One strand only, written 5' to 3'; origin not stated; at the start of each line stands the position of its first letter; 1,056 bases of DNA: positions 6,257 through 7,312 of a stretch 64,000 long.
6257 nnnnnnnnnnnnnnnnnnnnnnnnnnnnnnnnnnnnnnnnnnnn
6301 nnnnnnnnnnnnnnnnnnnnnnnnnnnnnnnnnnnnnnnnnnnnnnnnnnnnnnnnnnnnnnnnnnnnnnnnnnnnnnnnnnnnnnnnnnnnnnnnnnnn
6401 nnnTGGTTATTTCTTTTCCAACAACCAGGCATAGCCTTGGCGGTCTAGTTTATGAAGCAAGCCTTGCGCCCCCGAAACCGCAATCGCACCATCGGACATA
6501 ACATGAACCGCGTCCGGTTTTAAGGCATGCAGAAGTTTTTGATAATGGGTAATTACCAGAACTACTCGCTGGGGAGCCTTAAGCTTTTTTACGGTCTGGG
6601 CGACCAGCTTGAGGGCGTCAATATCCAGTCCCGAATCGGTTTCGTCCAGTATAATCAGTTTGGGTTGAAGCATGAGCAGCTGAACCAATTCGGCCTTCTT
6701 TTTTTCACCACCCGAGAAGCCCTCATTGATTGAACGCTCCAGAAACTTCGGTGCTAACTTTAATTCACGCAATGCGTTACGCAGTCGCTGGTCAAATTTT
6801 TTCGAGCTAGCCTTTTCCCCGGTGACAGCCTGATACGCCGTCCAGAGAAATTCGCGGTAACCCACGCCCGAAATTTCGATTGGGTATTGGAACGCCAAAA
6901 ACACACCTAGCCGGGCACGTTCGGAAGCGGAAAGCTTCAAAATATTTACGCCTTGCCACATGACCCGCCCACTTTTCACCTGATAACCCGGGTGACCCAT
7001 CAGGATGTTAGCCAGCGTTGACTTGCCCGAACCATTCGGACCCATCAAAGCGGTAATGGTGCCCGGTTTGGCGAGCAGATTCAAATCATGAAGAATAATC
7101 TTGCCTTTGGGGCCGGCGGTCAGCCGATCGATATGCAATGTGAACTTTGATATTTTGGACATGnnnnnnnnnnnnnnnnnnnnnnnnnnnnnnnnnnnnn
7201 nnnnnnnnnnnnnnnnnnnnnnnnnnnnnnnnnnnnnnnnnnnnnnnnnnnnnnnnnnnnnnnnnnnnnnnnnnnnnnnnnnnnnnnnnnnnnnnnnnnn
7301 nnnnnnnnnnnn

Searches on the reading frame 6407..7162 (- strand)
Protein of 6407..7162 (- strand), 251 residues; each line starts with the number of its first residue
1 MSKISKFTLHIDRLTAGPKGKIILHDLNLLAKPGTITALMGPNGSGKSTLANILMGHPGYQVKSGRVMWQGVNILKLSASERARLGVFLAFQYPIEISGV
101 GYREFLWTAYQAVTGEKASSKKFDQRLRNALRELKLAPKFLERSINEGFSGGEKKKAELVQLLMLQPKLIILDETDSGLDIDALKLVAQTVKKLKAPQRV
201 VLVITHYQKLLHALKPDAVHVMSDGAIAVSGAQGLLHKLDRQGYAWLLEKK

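Call 60: search_protein_families(library=pfam, proteins=[window:6407-7162:-], max_evalue=0.001)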
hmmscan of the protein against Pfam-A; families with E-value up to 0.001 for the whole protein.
window:6407-7162:- (251 aa): 5 families
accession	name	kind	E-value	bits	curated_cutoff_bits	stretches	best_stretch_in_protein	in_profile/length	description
PF00005.33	ABC_tran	-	1.4e-22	81.2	25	1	24-175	1-135/137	ABC transporter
PF02463.25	SMC_N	-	7.7e-09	35.7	40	1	35-214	25-205/220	RecF/RecN/SMC N terminal domain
PF13304.12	AAA_21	-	1.2e-07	32.6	27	0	36-54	1-19/304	AAA domain, putative AbiEii toxin, Type IV TA system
PF13401.12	AAA_22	-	0.00043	21.1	27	0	35-204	6-122/130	AAA domain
PF13555.12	AAA_29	-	0.00092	19.4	27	0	34-51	23-39/61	P-loop containing region of AAA domain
